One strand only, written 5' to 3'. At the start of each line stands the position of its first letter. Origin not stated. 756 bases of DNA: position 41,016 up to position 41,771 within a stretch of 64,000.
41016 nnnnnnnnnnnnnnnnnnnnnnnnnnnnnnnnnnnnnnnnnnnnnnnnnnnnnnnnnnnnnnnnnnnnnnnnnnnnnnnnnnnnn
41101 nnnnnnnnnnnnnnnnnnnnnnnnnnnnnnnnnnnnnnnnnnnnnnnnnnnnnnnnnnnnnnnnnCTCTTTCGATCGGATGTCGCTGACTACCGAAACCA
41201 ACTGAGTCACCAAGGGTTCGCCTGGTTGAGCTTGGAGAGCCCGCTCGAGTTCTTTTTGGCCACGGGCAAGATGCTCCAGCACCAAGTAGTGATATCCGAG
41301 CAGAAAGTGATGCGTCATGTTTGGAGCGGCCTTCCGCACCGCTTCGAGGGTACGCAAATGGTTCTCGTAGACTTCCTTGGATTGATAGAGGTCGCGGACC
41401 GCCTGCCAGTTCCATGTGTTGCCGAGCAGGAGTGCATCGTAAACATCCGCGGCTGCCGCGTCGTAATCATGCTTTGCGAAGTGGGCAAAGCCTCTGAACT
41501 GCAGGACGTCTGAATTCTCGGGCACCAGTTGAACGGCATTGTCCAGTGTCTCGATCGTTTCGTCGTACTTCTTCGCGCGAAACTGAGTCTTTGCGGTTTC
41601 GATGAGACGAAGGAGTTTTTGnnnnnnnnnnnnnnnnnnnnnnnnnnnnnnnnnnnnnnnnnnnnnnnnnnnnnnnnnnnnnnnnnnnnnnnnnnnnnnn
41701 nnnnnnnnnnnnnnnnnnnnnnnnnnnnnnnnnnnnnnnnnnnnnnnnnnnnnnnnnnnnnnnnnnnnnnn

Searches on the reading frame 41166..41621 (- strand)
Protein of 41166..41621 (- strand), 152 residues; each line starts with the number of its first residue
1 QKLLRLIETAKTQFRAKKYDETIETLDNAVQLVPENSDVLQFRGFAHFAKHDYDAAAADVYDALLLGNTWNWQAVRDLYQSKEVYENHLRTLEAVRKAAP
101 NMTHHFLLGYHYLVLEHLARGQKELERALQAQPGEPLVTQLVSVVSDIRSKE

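Call 33: find_homologous_proteins(query=window:41166-41621:-, max_evalue=0.001)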
Query window:41166-41621:- (152 aa): 8 proteins with E <= 0.001 among 61 candidates.
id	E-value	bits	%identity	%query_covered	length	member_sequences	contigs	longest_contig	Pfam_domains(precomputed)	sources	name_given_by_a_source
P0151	1.7e-78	279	85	99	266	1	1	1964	PF14559.13,PF13432.13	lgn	-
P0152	1.9e-66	240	72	98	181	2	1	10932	PF14559.13,PF13432.13,PF07719.24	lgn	-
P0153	4.0e-49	184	60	92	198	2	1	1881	PF13428.13,PF07719.24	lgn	-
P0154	4.3e-49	184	57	97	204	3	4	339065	PF14559.13,PF13414.13,PF13432.13,PF13428.13,PF07719.24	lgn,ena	-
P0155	8.2e-47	177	55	97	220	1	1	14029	PF14559.13,PF12895.14,PF13432.13,PF07719.24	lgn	-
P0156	2.7e-44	168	57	97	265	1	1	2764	-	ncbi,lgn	-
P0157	3.3e-37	146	58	79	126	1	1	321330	-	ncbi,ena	-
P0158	4.8e-34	135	45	91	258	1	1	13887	-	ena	-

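Call 34: find_encoding_contigs(protein=P0154, flank=6000, max_places=3)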
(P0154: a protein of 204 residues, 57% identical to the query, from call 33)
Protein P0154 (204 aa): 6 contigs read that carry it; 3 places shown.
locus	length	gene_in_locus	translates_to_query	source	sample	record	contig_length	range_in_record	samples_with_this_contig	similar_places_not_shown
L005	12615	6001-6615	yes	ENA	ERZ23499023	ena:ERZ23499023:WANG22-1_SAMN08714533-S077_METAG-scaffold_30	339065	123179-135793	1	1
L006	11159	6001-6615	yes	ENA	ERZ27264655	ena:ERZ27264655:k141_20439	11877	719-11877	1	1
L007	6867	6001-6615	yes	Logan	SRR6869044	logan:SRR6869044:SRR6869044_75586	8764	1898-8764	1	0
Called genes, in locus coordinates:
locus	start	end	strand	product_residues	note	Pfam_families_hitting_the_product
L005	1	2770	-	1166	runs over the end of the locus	PF00069:Pkinase, PF01636:APH (faint), PF07714:PK_Tyr_Ser-Thr, PF13428:TPR_14 (faint), PF00515:TPR_1 (faint), PF07719:TPR_2 (faint), PF13181:TPR_8 (faint), PF13424:TPR_12 (weak), +1 more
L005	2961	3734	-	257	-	PF04542:Sigma70_r2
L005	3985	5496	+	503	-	-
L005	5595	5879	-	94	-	-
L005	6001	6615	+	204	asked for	PF07719:TPR_2 (faint), PF13428:TPR_14 (faint), PF14559:TPR_19 (faint), PF13414:TPR_11 (faint), PF13432:TPR_16 (weak)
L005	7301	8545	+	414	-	PF07586:HXXSHH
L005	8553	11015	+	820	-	PF13442:Cytochrome_CBB3 (faint), PF07635:PSCyt1, PF07626:PSD3, PF07637:PSD5, PF07631:PSD4, PF07627:PSCyt3, PF07624:PSD2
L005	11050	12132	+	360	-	PF26550:Tricorn_2nd, PF26549:Tricorn_N, PF07676:PD40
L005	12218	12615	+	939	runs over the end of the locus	PF07635:PSCyt1 (weak), PF13442:Cytochrome_CBB3 (faint), PF07626:PSD3, PF07637:PSD5, PF07631:PSD4, PF07627:PSCyt3, PF07624:PSD2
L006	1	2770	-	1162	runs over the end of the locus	?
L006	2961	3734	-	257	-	PF04542:Sigma70_r2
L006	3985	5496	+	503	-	-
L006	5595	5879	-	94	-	-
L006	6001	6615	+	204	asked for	PF07719:TPR_2 (faint), PF13428:TPR_14 (faint), PF14559:TPR_19 (faint), PF13414:TPR_11 (faint), PF13432:TPR_16 (weak)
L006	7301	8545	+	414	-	PF07586:HXXSHH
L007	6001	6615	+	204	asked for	PF07719:TPR_2 (faint), PF13428:TPR_14 (faint), PF14559:TPR_19 (faint), PF13414:TPR_11 (faint), PF13432:TPR_16 (weak)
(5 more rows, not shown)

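Call 35: find_encoding_contigs(protein=P0155, flank=6000, max_places=2)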
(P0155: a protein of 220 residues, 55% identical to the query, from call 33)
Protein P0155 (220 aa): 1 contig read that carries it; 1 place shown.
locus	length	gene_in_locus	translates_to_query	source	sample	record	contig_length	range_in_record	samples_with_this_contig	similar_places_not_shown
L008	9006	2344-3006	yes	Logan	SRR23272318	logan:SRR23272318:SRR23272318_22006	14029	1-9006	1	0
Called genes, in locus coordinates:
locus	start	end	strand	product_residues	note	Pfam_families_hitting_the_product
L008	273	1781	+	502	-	-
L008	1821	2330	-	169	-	-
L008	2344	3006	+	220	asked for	PF12895:ANAPC3 (weak), PF07719:TPR_2 (faint), PF13432:TPR_16 (faint), PF14559:TPR_19 (faint)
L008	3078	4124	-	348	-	PF13360:PQQ_2, PF14269:Arylsulfotran_2 (faint)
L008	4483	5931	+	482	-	PF00092:VWA, PF13519:VWA_2, PF13768:VWA_3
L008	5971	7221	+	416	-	PF00092:VWA (weak), PF13519:VWA_2 (faint), PF25106:VWA_4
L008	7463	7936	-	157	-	-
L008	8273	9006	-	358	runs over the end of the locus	PF07963:N_methyl, PF07596:SBP_bac_10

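Call 36: find_encoding_contigs(protein=P0157, flank=6000, max_places=2)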
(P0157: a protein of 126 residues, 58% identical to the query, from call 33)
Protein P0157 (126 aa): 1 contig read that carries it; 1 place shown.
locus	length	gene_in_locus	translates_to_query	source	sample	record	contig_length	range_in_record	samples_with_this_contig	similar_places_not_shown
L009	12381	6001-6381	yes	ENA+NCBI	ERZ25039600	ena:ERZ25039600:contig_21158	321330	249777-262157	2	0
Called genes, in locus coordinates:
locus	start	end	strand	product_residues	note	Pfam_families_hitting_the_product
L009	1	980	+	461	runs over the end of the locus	PF03600:CitMHS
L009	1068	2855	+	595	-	PF03600:CitMHS, PF02080:TrkA_C, PF00939:Na_sulph_symp, PF03600:CitMHS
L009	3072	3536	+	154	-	PF13366:PDDEXK_3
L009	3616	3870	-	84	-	-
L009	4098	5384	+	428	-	-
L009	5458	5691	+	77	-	-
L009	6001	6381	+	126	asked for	-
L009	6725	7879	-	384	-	PF00557:Peptidase_M24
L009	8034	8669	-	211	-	-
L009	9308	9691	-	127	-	-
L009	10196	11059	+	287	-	-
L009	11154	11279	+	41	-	-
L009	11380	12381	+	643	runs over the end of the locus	PF03983:SHD1, PF25174:Beta-prop_THOC3 (weak)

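Call 37: find_encoding_contigs(protein=P0158, flank=6000, max_places=2)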
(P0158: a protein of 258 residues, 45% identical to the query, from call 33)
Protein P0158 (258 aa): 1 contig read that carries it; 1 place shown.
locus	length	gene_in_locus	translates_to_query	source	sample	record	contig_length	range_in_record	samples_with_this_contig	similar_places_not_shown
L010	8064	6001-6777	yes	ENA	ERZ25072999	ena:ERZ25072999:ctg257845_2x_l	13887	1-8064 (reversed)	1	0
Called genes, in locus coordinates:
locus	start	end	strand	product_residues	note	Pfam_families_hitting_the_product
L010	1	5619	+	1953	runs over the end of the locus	PF01522:Polysacc_deac_1, PF25788:Ig_Rha78A_N, PF13385:Laminin_G_3, PF13472:Lipase_GDSL_2, PF23500:DUF7133, PF02985:HEAT (faint), PF13646:HEAT_2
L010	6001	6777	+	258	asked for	-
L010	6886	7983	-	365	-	PF07617:DUF1579 (weak)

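Call 69: search_solved_structures(query=A4, max_evalue=1, show_alignments=1)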
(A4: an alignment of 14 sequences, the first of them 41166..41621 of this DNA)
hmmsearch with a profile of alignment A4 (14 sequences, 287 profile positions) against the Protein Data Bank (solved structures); distinct sequences matched with E-value up to 1: 100 (the best 60 are shown).
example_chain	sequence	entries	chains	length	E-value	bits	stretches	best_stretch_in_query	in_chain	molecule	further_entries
9qhb_A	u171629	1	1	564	2.2e-18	70.4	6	142-193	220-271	Engineered tetratricopeptide repeat protein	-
8bu0_A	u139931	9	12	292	1.5e-13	54.5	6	142-188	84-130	Consensus tetratricopeptide repeat protein | Crystal structure of an 8-repeat consensus TPR superhelix with Zinc. | Monomer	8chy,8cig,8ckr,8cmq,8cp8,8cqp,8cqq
9qhc_A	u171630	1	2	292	8.4e-11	45.5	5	142-188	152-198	Engineered tetratricopeptide repeat protein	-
7obe_A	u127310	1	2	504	1.7e-09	41.2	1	124-196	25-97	Isoform 2 of Serine/threonine-protein phosphatase 5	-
3kd7_A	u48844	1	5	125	1.4e-08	38.2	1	143-196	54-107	CTPR390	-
5jjt_A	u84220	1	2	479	1.7e-08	37.9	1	129-196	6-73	Serine/threonine-protein phosphatase 5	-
8ye5_A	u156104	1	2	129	3.5e-08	36.9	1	134-195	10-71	TmrC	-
8ch0_A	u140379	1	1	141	1.8e-07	34.6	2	141-192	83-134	Consensus tetratricopeptide repeat protein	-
2fo7_A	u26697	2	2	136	2e-07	34.4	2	141-192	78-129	SYNTHETIC CONSENSUS TPR PROTEIN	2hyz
1na0_A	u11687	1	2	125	2.7e-07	34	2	143-193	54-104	designed protein CTPR3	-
2wqh_A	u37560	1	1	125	2.8e-07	33.9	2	142-186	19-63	CTPR3Y3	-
7obi_A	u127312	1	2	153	7.9e-07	32.4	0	144-169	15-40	CTPR-rv4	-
9llv_A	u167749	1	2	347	7.3e-06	29.3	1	101-196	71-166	Small glutamine-rich tetratricopeptide repeat-containing protein 2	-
7kw7_E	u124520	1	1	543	8.8e-06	29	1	133-197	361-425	Stress-induced-phosphoprotein 1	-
6vfh_A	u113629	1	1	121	9.8e-06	28.9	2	142-185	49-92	T33_dn10A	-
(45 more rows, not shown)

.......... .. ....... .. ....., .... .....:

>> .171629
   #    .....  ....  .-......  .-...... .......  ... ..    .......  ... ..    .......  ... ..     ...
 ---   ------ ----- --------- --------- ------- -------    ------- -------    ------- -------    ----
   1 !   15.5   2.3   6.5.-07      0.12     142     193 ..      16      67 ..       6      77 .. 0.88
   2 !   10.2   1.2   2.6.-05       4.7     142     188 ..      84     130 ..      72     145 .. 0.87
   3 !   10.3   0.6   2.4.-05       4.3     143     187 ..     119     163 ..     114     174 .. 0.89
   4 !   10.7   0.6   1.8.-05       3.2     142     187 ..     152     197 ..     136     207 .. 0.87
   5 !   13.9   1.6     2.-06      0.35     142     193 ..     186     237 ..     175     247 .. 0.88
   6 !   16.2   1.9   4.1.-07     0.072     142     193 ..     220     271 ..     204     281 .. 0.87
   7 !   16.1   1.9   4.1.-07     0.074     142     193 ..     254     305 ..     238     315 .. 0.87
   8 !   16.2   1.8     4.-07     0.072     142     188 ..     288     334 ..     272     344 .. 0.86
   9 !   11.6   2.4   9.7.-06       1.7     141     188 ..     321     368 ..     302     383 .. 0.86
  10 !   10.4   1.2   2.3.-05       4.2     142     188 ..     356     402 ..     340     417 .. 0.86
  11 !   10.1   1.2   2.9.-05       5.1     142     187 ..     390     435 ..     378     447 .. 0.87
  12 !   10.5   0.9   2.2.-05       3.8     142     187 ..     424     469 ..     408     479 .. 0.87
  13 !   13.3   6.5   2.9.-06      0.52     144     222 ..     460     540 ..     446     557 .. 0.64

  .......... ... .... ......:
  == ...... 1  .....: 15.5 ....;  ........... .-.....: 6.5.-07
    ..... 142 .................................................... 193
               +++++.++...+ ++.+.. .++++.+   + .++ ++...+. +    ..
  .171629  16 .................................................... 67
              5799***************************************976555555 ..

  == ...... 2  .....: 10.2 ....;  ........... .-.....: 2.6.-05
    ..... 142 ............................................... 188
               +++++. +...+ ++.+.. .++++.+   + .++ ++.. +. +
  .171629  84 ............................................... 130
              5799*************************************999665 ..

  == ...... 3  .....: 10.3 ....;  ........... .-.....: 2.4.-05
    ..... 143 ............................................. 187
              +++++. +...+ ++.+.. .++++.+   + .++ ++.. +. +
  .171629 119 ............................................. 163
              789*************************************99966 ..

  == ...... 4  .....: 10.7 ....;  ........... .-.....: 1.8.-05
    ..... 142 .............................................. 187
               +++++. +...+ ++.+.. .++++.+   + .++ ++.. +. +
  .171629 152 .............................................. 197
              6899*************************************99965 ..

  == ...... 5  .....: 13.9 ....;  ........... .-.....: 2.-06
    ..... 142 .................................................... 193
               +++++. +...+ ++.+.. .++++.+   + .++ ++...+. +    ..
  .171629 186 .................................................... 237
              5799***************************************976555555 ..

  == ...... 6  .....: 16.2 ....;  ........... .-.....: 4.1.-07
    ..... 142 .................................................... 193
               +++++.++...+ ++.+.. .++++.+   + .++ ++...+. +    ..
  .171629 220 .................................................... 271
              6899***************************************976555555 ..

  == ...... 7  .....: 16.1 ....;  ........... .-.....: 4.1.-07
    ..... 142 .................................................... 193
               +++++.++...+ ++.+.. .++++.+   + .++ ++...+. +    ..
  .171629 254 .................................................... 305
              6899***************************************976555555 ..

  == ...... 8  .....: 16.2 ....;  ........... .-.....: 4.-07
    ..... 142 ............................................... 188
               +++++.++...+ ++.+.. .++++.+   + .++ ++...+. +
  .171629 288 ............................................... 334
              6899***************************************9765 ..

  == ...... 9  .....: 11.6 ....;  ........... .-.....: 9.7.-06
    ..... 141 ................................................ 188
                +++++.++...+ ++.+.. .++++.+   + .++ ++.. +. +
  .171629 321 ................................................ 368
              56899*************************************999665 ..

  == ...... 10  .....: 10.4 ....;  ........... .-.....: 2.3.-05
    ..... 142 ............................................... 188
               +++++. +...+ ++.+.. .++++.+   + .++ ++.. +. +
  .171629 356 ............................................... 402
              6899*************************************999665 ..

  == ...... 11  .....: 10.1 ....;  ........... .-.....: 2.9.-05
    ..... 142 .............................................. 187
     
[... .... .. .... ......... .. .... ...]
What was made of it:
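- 41163..42173 (-): Co-oriented downstream partner gene: a secreted 336-aa protein with a signal peptide, a low-complexity Pro-rich linker and a C-terminal TPR domain. A profile search against PDB hits consensus and three-repeat TPR domains, E down to 2e-18 (call 69).
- On TPR (partner protein): A profile search against PDB gives consensus TPR at E 2e-18 and PP5 at 2e-9 (call 69).
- Closest known: Three-repeat TPR domains of PP5, Hop/STI1, CHIP, SGT and TOM70. Same: The partner's C-terminal domain matches these and consensus TPRs by profile (call 69).
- The partner profile matches three-repeat TPR domains such as PP5, Hop/STI1, CHIP and SGT (call 69).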

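Call 86: find_encoding_contigs(protein=P0152, flank=4000, max_places=2)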
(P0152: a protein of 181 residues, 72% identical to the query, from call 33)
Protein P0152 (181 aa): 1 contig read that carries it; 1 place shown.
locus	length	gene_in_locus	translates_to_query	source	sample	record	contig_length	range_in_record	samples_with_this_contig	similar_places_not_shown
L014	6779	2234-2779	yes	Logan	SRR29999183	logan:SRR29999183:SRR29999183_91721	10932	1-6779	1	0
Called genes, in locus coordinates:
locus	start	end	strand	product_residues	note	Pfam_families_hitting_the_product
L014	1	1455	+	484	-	?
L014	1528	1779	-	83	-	-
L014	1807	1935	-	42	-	-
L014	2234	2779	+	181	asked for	PF14559:TPR_19 (faint), PF07719:TPR_2 (faint), PF13432:TPR_16 (faint)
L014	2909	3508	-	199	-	PF00578:AhpC-TSA (faint), PF00255:GSHPx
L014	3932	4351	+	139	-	-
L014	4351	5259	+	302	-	PF07608:DUF1571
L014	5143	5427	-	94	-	-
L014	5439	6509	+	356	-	-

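Call 87: find_encoding_contigs(protein=P0156, flank=4000, max_places=2)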
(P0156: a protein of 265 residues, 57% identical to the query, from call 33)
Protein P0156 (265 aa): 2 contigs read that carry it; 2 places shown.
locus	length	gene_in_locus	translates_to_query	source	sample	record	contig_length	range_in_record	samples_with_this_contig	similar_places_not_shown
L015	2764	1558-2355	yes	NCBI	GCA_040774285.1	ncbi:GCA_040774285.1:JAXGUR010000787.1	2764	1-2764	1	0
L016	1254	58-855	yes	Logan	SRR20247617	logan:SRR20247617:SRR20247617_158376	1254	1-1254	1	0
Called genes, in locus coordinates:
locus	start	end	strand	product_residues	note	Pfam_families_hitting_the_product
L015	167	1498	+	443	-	-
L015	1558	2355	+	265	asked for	-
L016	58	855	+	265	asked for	-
